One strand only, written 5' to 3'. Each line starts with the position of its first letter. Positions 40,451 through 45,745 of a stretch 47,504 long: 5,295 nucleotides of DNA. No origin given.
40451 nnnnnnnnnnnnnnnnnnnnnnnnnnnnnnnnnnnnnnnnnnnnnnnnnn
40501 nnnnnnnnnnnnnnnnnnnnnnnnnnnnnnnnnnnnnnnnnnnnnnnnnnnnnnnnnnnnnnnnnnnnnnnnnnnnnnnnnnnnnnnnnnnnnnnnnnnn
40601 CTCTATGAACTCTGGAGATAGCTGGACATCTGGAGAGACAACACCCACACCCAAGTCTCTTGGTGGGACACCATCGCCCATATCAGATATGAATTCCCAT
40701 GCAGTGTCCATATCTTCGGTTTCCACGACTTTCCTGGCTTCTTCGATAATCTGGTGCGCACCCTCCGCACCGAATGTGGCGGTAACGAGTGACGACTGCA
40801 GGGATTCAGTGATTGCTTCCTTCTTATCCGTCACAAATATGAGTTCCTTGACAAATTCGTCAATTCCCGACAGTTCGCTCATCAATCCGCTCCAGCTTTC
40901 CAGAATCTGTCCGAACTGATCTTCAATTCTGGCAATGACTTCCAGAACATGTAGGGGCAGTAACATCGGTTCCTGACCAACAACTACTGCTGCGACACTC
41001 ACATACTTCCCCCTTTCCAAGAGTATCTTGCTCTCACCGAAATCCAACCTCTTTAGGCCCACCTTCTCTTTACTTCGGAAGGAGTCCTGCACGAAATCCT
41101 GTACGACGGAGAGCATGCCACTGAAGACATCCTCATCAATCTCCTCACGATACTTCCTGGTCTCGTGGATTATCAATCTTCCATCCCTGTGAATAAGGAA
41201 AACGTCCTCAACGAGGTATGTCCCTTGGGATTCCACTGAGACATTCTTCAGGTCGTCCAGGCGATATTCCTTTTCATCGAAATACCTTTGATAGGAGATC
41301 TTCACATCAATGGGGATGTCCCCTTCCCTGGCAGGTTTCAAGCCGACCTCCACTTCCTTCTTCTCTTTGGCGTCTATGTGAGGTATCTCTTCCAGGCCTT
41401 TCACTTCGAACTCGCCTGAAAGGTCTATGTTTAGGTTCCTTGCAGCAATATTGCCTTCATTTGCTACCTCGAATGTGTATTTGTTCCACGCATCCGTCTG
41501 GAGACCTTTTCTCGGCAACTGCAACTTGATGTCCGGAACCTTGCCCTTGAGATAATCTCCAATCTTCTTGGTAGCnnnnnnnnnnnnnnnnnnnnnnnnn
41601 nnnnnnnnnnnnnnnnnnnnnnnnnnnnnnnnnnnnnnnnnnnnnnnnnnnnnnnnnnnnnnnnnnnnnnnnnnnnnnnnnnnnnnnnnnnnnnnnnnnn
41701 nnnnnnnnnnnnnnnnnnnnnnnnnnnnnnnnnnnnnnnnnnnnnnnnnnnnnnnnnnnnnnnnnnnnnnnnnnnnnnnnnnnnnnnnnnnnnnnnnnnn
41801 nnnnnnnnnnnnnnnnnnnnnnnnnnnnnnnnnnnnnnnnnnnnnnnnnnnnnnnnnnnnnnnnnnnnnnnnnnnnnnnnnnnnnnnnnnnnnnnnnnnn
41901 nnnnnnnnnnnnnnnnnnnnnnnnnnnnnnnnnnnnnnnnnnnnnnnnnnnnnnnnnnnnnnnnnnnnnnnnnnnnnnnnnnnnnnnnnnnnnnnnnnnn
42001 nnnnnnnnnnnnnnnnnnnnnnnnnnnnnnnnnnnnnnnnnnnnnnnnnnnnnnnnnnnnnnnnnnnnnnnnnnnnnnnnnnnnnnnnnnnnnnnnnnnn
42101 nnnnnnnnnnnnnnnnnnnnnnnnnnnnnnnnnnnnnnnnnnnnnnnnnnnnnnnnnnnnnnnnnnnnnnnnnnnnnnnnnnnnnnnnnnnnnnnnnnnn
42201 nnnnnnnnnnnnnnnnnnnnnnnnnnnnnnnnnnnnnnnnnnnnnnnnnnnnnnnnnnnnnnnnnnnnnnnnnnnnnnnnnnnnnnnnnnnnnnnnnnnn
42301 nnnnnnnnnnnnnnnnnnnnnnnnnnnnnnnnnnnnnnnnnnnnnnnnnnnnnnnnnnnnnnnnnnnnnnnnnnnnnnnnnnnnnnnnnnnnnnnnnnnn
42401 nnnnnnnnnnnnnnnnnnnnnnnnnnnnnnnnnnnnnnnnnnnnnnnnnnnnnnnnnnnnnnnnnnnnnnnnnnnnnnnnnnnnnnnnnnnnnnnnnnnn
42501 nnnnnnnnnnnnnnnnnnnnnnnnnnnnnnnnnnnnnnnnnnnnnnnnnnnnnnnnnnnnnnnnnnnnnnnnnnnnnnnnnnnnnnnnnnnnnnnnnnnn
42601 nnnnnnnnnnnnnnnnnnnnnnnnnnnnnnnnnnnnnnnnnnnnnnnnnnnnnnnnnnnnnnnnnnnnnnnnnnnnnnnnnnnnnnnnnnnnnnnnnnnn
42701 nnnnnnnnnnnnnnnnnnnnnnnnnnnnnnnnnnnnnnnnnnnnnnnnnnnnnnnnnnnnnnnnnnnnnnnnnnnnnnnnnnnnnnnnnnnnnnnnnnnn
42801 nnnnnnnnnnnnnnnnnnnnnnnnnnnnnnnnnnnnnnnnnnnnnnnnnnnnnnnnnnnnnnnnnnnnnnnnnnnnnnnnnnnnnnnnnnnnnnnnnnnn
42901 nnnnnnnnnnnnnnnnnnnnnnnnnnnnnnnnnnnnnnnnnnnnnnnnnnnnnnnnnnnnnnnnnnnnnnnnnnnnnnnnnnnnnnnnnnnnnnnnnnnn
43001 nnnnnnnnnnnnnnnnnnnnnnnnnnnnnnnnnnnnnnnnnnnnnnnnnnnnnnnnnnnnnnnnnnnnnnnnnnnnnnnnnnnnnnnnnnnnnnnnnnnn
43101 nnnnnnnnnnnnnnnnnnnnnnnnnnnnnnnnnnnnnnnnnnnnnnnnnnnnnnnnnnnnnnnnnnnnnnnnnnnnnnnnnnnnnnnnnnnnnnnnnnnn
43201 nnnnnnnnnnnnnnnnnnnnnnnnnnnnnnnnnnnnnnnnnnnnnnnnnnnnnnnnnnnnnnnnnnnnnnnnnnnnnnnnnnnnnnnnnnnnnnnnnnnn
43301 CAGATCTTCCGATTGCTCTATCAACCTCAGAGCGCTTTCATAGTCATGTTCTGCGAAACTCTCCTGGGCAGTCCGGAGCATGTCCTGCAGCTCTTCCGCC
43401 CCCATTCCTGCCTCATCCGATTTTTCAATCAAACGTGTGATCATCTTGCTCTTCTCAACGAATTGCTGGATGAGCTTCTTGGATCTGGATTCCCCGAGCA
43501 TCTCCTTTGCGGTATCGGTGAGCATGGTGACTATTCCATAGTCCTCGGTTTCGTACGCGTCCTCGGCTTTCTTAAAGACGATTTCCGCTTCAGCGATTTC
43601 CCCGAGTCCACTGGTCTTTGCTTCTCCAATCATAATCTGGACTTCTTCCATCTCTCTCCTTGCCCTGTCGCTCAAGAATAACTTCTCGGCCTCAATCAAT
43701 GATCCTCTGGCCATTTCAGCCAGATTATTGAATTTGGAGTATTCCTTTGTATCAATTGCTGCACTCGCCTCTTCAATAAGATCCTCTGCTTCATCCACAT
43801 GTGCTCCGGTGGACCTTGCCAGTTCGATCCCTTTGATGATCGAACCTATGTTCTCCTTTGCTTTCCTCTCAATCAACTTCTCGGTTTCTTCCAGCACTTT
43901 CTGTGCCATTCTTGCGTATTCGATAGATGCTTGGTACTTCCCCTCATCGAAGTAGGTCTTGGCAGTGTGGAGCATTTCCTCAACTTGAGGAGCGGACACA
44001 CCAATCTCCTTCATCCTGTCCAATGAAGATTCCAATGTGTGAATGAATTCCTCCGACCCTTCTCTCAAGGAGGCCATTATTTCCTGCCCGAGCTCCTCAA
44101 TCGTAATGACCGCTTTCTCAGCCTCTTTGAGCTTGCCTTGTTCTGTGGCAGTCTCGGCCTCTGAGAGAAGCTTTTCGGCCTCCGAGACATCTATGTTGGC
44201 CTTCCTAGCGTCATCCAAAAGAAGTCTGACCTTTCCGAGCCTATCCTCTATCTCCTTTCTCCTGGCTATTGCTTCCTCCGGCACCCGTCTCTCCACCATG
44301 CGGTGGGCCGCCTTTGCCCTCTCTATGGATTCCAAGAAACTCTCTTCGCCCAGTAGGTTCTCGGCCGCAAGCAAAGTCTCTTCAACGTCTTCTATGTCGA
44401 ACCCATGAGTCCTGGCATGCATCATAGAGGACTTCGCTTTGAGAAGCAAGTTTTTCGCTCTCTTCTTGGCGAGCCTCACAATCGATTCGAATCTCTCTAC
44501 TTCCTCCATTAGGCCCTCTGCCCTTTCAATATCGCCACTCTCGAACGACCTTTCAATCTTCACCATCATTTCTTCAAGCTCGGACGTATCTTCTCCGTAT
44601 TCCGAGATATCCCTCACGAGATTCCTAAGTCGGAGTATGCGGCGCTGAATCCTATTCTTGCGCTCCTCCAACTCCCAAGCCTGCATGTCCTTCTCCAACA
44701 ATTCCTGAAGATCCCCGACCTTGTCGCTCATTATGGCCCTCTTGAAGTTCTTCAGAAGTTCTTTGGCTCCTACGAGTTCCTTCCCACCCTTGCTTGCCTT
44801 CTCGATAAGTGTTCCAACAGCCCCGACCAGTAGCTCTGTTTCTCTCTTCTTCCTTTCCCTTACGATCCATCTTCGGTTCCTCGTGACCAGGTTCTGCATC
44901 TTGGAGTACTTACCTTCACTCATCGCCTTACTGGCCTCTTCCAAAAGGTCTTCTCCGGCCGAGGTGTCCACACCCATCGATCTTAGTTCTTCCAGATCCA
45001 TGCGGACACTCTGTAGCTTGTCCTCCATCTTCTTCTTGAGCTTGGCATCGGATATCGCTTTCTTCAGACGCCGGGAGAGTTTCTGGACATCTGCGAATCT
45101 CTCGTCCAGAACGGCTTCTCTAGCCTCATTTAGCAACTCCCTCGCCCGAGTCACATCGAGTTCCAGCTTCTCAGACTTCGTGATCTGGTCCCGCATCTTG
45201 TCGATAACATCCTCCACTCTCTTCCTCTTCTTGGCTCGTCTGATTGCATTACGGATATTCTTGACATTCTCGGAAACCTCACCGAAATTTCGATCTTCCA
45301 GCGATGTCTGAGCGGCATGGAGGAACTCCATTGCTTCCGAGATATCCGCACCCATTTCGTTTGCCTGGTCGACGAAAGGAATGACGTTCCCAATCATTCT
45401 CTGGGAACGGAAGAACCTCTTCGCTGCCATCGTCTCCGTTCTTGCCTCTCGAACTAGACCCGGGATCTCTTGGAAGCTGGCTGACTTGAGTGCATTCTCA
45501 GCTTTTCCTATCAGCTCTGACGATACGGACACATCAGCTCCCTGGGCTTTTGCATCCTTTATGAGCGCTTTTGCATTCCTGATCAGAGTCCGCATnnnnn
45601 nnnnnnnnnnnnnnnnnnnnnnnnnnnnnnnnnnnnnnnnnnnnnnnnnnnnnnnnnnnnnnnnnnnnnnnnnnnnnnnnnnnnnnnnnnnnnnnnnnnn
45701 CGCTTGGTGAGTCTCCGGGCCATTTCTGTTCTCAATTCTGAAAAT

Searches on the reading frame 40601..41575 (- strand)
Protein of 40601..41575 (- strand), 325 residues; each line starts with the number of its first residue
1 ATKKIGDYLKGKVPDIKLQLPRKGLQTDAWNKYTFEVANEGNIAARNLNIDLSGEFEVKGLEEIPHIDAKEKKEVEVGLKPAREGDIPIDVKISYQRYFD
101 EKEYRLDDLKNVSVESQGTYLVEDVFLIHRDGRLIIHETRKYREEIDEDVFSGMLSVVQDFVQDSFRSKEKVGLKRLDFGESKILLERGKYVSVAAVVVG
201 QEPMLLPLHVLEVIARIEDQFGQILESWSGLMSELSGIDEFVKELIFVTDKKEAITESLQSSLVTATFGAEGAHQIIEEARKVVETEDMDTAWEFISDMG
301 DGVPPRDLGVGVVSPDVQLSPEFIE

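Call 69: predict_structure(alignment_id=A6)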
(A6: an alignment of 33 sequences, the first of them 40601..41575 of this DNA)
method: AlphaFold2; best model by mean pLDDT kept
length: 325 residues; sequences in the alignment: 33
mean_pLDDT: 75.7   pTM: 0.63
mean pLDDT of the five models: 75.7, 73.8, 71.1, 70.1, 67.9
residues with pLDDT >= 90: 52; 70-90: 171; 50-70: 82; < 50: 20
segments of 3 or more residues with pLDDT < 50: 117-119, 305-316
pLDDT, mean of each block of 10 residues (from residue 1): 54 77 55 81 89 83 88 83 75 85 80 57 86 88 67 78 71 75 86 87 82 92 94 91 80 64 66 72 80 76 50 44 56
secondary structure, 60 per line:
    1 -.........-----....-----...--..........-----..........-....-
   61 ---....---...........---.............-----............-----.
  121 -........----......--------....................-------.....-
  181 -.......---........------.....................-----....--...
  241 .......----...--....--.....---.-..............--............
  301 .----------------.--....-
elements in order: H2-10 E16-19 E25-27 E30-39 E45-54 E56-59 E64-67 E71-81 E85-97 E103-114 E122-129 E134-139 H148-167 E175-179 E182-188 E192-199 H206-226 H232-235 H238-247 H257-260 H263-267 H273-286 H289-301 H321-324

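Call 72: fold_search(model_id=the predicted structure, library=pdb)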
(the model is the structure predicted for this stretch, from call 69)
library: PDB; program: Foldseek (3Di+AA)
matches with E <= 10: 1754; with E <= 0.001: 48
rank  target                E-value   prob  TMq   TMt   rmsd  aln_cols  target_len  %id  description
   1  1w80_A                7.1e-06  1.00  0.21  0.27  12.7       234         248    8  Crystal structure of the alpha-adaptin appendage domain, from the AP2 adaptor complex, bound to 2 peptides from Synapt (released 2004-10-27)
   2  9ppp_A                2.7e-05  1.00  0.21  0.27  14.3       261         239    7  Structure of Alpha Appendage of AP2 bound to the extended FxDxF motif derived of CCDC32 (released 2026-04-08)
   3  9ddt_B                3.4e-05  1.00  0.29  0.67   3.6       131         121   14  AAGAB pseudoGTPase domain in complex with AP-1 clathrin adaptor complex sigma 3 subunit (released 2025-07-16)
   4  2vj0_A                3.4e-05  1.00  0.22  0.28  13.5       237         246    8  Crystal structure of the alpha-adaptin appendage domain, from the AP2 adaptor complex, in complex with an FXDNF peptid (released 2007-12-25)
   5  3hs8_A                3.8e-05  1.00  0.24  0.31  14.4       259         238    7  Intersectin 1-peptide-AP2 alpha ear complex (released 2010-02-23)
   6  9qpq_H                4.4e-05  1.00  0.25  0.32  14.2       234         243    8  The structure of the COPI leaf bound to GOLPH3 (released 2025-10-22)
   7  4p6z_S                7.2e-05  1.00  0.26  0.50  10.7       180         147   14  Crystal structure of the human BST2 cytoplasmic domain and the HIV-1 Vpu cytoplasmic domain bound to the clathrin adap (released 2014-05-21)
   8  5mc7_A                8.5e-05  1.00  0.20  0.38  11.7       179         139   11  Crystal structure of Truncated Human Coatomer Protein Complex, subunit Z1 (CopZ1) (released 2016-12-28)
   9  2dwy_C                9.5e-05  1.00  0.22  0.44   5.6       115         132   13  Crystal Structure Analysis of GGA1-GAE (released 2007-04-17)
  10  2iv9_A                1.2e-04  0.99  0.21  0.27  13.9       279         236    9  B2-appendage from AP2 in complex with Eps15 peptide (released 2007-03-13)
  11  2dwx_C                1.4e-04  1.00  0.22  0.48   5.2       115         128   12  Co-crystal Structure Analysis of GGA1-GAE with the WNSF motif (released 2007-04-17)
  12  1e42_A                1.5e-04  0.99  0.22  0.29  13.9       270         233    7  Beta2-adaptin appendage domain, from clathrin adaptor AP2 (released 2000-08-21)
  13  7ohi_A                1.5e-04  0.99  0.20  0.26  13.4       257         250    9  FCHO1-peptide-AP2 alpha ear complex (released 2022-06-01)
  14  8b5l_v                1.6e-04  1.00  0.26  0.50   3.6       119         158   13  Cryo-EM structure of ribosome-Sec61-TRAP (TRanslocon Associated Protein) translocon complex (released 2023-03-01)
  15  9qpq_P                1.7e-04  1.00  0.24  0.44  11.8       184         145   10  The structure of the COPI leaf bound to GOLPH3 (released 2025-10-22)
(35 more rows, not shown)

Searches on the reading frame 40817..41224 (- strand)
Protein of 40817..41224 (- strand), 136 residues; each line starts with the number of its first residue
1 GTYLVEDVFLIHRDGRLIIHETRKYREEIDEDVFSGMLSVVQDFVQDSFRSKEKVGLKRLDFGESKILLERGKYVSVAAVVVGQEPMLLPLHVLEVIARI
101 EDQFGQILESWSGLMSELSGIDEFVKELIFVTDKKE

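Call 51: search_protein_families(library=pfam, proteins=[window:40817-41224:-], max_evalue=10)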
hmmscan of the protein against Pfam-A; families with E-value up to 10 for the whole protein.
seq(136 aa): 0 families

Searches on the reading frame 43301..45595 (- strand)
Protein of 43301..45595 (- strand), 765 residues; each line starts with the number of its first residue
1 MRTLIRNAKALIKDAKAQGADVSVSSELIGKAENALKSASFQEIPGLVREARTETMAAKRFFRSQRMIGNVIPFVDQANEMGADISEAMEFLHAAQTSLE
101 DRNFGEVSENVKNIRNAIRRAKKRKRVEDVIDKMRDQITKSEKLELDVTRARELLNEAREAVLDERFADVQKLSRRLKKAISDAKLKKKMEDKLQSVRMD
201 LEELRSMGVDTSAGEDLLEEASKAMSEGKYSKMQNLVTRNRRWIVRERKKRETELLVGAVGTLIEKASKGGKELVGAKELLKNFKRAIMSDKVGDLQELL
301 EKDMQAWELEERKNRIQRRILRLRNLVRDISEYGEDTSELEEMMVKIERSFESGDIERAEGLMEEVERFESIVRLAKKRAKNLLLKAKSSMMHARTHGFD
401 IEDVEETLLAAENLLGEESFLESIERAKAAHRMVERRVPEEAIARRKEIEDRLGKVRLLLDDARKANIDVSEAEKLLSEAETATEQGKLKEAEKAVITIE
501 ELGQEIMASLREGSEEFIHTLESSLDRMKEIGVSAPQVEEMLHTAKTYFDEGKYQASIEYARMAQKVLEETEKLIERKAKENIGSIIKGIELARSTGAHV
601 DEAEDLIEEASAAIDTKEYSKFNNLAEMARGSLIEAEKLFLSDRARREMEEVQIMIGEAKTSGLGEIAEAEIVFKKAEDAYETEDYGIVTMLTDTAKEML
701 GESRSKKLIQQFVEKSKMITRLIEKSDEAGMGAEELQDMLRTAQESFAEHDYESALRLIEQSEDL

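Call 81: search_solved_structures(query=window:43301-45595:-, max_evalue=1)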
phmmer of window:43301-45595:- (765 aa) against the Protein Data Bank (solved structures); distinct sequences matched with E-value up to 1: 0.

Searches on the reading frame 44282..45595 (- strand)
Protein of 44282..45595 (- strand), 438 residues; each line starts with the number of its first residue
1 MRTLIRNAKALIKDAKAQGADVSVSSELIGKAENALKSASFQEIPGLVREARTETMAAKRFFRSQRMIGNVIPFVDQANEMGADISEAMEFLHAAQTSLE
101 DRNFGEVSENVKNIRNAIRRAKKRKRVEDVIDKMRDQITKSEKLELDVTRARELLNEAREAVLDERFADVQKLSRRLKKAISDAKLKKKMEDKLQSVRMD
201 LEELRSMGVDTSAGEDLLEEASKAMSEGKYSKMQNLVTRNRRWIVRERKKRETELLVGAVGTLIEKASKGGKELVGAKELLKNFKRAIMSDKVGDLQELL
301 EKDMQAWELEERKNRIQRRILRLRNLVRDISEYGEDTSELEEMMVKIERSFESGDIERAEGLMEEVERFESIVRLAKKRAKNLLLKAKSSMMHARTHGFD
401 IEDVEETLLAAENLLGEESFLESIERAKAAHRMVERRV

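Call 51: search_protein_families(library=pfam, proteins=[window:44282-45595:-], max_evalue=10)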
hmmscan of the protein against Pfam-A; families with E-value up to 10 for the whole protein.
seq(438 aa): 6 families
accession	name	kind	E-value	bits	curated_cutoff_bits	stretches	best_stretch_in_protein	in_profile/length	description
PF19191.5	HEF_HK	-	0.13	13.2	24.1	0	106-141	12-47/67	HEF_HK domain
PF12205.13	GIT1_C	-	0.24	12.1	25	1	102-139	32-69/110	G protein-coupled receptor kinase-interacting protein 1 C term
PF21692.3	Talin_R4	-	0.27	11.9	27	1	121-206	38-121/126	Talin, R4 domain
PF22217.1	ACDH-11_C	-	0.83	10.4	27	0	295-340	9-54/122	Acyl-CoA dehydrogenase 11 C-terminal domain-like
PF07889.17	DUF1664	-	2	8.9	34.6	1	91-178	31-118/124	Protein of unknown function (DUF1664)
PF19903.4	DUF6376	-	4.2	8.1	27.3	1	171-207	17-53/116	Family of unknown function (DUF6376)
